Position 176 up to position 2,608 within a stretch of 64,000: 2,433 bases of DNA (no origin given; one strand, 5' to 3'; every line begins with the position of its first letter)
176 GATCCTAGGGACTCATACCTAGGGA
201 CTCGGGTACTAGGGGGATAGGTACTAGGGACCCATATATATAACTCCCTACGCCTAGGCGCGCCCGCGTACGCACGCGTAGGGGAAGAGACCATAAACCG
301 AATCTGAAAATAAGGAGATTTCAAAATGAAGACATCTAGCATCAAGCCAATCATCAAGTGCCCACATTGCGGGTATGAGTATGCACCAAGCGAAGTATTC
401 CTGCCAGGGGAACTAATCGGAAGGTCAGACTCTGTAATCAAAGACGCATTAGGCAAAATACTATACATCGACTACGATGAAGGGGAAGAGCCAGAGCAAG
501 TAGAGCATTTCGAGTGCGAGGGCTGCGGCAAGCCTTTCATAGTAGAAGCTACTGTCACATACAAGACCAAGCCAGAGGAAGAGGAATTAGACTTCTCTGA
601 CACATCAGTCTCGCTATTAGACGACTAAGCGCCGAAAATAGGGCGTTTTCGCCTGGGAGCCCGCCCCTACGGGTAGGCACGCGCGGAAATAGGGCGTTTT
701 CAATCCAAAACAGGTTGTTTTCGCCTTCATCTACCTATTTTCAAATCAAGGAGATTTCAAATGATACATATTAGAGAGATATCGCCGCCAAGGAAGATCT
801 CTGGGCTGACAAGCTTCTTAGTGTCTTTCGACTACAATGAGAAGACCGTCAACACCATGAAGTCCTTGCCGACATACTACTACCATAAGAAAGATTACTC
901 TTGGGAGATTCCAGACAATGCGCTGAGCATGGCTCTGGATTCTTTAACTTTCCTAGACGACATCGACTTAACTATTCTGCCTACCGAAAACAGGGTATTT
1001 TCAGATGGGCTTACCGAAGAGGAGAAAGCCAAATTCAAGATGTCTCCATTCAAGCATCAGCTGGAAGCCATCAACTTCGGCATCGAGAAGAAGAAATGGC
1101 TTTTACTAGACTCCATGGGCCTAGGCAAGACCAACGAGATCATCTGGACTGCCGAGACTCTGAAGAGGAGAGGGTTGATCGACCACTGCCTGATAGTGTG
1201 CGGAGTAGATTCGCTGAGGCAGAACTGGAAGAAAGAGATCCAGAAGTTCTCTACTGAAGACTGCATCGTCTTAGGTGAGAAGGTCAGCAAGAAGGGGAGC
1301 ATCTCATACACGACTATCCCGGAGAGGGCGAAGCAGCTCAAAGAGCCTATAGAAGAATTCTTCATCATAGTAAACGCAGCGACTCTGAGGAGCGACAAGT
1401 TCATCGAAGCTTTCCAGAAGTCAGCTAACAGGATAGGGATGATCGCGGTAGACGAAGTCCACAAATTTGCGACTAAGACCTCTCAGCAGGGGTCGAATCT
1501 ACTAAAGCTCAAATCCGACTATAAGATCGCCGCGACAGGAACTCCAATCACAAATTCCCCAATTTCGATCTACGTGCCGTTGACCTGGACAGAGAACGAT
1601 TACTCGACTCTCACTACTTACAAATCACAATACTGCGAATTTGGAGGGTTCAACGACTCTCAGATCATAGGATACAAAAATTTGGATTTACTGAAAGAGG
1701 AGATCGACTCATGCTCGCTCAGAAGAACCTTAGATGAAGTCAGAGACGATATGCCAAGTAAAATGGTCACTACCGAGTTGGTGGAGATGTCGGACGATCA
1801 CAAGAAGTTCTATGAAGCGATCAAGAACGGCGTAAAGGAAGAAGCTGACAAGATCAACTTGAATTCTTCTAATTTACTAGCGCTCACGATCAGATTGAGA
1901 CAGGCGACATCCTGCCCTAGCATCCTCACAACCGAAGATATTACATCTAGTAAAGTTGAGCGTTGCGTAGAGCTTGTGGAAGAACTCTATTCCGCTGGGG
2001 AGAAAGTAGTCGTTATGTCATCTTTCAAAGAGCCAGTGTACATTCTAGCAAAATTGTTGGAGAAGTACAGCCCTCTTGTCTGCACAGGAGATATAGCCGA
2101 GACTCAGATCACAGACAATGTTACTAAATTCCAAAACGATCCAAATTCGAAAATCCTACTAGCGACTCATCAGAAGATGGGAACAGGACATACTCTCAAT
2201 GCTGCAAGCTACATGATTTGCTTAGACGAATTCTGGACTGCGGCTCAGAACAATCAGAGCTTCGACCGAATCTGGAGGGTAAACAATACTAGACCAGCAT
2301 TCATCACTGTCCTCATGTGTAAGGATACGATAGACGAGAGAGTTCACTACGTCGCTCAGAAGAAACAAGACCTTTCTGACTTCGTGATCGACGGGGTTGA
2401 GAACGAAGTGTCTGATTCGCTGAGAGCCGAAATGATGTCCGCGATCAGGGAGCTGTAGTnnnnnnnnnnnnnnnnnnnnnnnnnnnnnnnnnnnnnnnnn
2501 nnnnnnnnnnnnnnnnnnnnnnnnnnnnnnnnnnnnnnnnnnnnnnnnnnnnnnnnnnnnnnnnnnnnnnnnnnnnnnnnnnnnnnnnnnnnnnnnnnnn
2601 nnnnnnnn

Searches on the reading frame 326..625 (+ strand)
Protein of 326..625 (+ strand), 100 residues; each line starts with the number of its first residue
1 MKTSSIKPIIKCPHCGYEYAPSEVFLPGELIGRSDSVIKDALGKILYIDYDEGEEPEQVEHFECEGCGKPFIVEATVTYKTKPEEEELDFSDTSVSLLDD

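Call 63: search_protein_families(library=pfam, alignment_id=A2, max_evalue=0.001)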
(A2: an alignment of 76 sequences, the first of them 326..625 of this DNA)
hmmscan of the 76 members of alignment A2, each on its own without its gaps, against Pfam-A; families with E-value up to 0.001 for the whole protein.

A. member 1, window:326-625:+ (100 aa): 2 families
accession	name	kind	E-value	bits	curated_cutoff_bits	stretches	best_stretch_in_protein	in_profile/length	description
PF22995.2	C2CH-3rd_BIRD-IDD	-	0.00044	20.3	27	0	62-75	2-15/25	BIRD-IDD transcription factor, third C2HC zinc finger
PF24292.1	DUF7479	-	0.001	19.6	27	0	58-85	27-54/60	Domain of unknown function (DUF7479)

B. families by the number of members that match (of 76 scanned): 25 families
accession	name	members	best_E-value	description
PF00383.29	dCMP_cyt_deam_1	2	2.8e-26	Cytidine and deoxycytidylate deaminase zinc-binding region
PF14437.12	MafB19-deam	2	8.6e-16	MafB19-like deaminase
PF02086.21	MethyltransfD12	1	1.3e-57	D12 class N6 adenine-specific DNA methyltransferase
PF08719.17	NADAR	1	1.9e-53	NADAR domain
PF13353.11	Fer4_12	1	1.5e-43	4Fe-4S single cluster domain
PF00265.24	TK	1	3e-35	Thymidine kinase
PF01226.23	Form_Nir_trans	1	2.4e-29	Formate/nitrite transporter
PF18143.6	HAD_SAK_2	1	1.3e-24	HAD domain in Swiss Army Knife RNA repair proteins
PF14191.11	YodL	1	6.8e-18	YodL-like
PF01145.31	Band_7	1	2.1e-16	SPFH domain / Band 7 family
PF14743.12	DNA_ligase_OB_2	1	2.6e-14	DNA ligase OB-like domain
PF05014.21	Nuc_deoxyrib_tr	1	1.1e-13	Nucleoside 2-deoxyribosyltransferase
PF15891.11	Nuc_deoxyri_tr2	1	5.5e-07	Nucleoside 2-deoxyribosyltransferase like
PF04055.27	Radical_SAM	1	3.9e-06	Radical SAM superfamily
PF21722.4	Gly_rich_2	1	3.3e-05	Glycine-rich domain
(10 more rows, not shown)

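Call 64: search_protein_families(library=phrogs, alignment_id=A2, max_evalue=0.00001)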
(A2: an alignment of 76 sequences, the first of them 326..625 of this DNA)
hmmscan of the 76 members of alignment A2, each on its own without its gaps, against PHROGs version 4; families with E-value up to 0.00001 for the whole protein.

A. member 1, window:326-625:+ (100 aa): 1 family
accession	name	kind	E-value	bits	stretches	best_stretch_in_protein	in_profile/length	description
phrog_6504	-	unknown function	6.8e-09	36.8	0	54-86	27-59/61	-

B. families by the number of members that match (of 76 scanned): 24 families
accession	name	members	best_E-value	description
phrog_174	-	2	3.6e-47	dCMP deaminase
phrog_18355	-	2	3.9e-09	deoxycytidinylate deaminase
phrog_56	-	1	3.9e-76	DNA methyltransferase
phrog_592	-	1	4.5e-57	thymidine kinase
phrog_1017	-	1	1.8e-52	-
phrog_626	-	1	6.1e-51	anaerobic ribonucleotide reductase small subunit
phrog_26700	-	1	1.2e-44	-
phrog_114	-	1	2.7e-40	ATP-dependent DNA ligase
phrog_116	-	1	6.6e-34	DNA methyltransferase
phrog_200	-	1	2.9e-26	lipoprotein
phrog_2369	-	1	1.6e-22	dCMP deaminase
phrog_1818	-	1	1.2e-20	-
phrog_20074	-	1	1e-18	-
phrog_1996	-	1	5e-18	DNA methyltransferase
phrog_35515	-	1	7.8e-18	thymidine kinase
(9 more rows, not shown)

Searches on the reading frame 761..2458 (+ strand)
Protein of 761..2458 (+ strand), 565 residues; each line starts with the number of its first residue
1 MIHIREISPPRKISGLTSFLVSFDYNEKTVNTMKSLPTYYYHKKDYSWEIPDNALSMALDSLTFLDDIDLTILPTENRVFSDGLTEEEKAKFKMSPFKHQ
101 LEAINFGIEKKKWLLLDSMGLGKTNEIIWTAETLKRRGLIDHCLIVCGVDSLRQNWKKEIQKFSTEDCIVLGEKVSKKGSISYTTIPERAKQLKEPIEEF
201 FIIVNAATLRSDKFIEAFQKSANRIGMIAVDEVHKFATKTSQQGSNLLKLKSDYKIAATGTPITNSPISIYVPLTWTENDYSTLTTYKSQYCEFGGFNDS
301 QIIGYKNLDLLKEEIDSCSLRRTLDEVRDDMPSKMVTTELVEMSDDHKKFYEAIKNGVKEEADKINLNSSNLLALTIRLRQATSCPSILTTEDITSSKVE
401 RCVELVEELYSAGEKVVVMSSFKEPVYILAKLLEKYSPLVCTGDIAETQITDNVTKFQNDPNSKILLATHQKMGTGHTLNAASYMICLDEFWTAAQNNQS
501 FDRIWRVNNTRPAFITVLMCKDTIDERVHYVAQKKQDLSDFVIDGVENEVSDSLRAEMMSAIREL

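Call 21: search_protein_families(library=phrogs, proteins=[window:761-2458:+], max_evalue=0.001)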
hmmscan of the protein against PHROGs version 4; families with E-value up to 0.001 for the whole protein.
window:761-2458:+ (565 aa): 6 families
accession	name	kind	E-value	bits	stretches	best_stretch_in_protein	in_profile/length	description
phrog_62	-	DNA, RNA and nucleotide metabolism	6.9e-92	309.9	1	86-556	687-1146/1881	DNA helicase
phrog_29996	-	unknown function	2.3e-22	79.8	1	114-549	746-1170/1189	-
phrog_21391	-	DNA, RNA and nucleotide metabolism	6.1e-08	31.2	1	416-507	1362-1454/2021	DNA helicase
phrog_11801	-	other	4.1e-06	25.2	0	95-187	866-955/2269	DNA methyltransferase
phrog_11354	-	unknown function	5e-05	24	1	452-550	11-112/116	-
phrog_23807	-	unknown function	8.6e-05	21.4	1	99-243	133-279/1053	-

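Call 44: find_related_loci(query=window:761-2455:+, collection=viral_contigs, flank=10000)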
Query window:761-2455:+ (565 aa) in viral_contigs; peptide patterns used: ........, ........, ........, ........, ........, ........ (x = any residue, [..] = any of these).
33 stretches matched a pattern; 22 encode a relative of the query (tblastn E <= 1e-3); 22 distinct loci.
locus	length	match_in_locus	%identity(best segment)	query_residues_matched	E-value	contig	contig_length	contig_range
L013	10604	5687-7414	63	1-565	0e+0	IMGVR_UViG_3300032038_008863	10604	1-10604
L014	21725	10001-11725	61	1-565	0e+0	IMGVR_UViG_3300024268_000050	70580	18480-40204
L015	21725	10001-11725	61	1-565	0e+0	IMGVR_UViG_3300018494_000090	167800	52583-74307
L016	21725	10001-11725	61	1-565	0e+0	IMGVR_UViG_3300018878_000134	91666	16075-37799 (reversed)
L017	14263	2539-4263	61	1-565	0e+0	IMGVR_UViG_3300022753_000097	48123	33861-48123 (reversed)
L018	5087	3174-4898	61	1-565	0e+0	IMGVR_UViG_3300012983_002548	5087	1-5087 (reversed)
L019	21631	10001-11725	62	1-565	0e+0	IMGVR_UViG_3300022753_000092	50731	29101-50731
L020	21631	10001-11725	62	1-565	0e+0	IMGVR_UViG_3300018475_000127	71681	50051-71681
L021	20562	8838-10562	61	1-565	0e+0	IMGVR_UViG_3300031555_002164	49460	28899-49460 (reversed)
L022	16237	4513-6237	61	1-565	0e+0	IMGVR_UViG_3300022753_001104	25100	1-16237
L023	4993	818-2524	59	1-563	0e+0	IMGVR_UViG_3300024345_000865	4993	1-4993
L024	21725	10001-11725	62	1-565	0e+0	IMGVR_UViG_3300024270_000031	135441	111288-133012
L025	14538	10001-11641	44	1-552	1e-155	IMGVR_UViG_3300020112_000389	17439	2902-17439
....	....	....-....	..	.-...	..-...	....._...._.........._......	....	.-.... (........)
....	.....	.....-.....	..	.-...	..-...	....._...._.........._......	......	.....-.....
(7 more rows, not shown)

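Call 94: search_dna_similar(query=window:761-2455:+, collection=phages, mode=protein, max_evalue=1e-20, max_rows=15)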
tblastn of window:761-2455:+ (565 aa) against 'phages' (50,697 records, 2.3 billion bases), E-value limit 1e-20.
Records with a match: 197; places in all: 197; records where one place covers at least 80% of the query: 144.
Best place of each record, by identity: <60% 197.
By first word of the organism name: Gordonia 103; Vibrio 19; Bacillus 16; Bacteriophage 6; Tsukamurella 6; Rhodococcus 5; Acinetobacter 5; Clostridium 3; Streptococcus 3; Ralstonia 3; and 19 more.
By host as written in the record: Gordonia terrae 3612 79; - 29; Gordonia sp. 7; Gordonia rubripertincta NRRL B-16540 5; Gordonia terrae CAG3 4; Tsukamurella inchonensis strain BEN701 4; Brevibacillus laterosporus 3; Streptococcus pneumoniae strain R6 2; and 48 more.
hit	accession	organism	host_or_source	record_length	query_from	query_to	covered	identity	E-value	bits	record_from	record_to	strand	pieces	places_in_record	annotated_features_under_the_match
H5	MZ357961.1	Bacillus phage Flasso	Bacillus cereus MCR1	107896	6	545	96%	35.9%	3e-96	327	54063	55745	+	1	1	helicase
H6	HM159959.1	Clostridium phage phiCTP1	-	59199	1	559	99%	33.9%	7e-92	314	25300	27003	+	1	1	putative helicase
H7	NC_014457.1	Clostridium phage phiCTP1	-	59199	1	559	99%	33.9%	7e-92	314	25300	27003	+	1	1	putative helicase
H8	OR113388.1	Clostridium phage vB_CtyS-FA88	Clostridium sp.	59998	1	559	99%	33.9%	7e-92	314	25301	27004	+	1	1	hypothetical protein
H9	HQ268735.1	Streptococcus phage Dp-1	Streptococcus pneumoniae strain R6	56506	75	545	83%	38.4%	9e-95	323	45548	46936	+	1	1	putative ATP-dependent helicase | ribosome_binding_site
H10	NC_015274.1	Streptococcus phage Dp-1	Streptococcus pneumoniae strain R6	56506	75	545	83%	38.4%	9e-95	323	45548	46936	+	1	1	putative ATP-dependent helicase | ribosome_binding_site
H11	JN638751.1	Bacillus phage G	Bacillus megaterium str. ATCC 43725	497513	91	565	84%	36.5%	2e-88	305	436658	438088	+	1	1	594: gp594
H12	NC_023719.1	Bacillus phage G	Bacillus megaterium str. ATCC 43725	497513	91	565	84%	36.5%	2e-88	305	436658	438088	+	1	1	594: gp594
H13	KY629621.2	Streptococcus virus MS1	Streptococcus pneumoniae R6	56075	92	545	80%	37.2%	2e-88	304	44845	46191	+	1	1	helicase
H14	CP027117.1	Bacillus phage EZ-2018a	Bacillus pumilus strain 145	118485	98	538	78%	29.6%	3e-35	147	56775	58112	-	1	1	record has no annotation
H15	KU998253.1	Gordonia phage Orchid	Gordonia terrae 3612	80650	93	564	84%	26.3%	5e-35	147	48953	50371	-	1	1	57: DNA helicase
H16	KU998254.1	Gordonia phage Kampe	Gordonia terrae 3612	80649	93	564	84%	26.3%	5e-35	147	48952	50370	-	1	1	58: DNA helicase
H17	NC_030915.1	Gordonia phage Orchid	Gordonia terrae 3612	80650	93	564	84%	26.3%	5e-35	147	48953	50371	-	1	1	57: DNA helicase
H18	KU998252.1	Gordonia phage PatrickStar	Gordonia terrae 3612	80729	93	564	84%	26.3%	5e-35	147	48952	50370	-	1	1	58: DNA helicase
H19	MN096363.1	Gordonia phage Gibbles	Gordonia terrae CAG3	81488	93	564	84%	26.3%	5e-35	147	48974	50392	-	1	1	56: DNA helicase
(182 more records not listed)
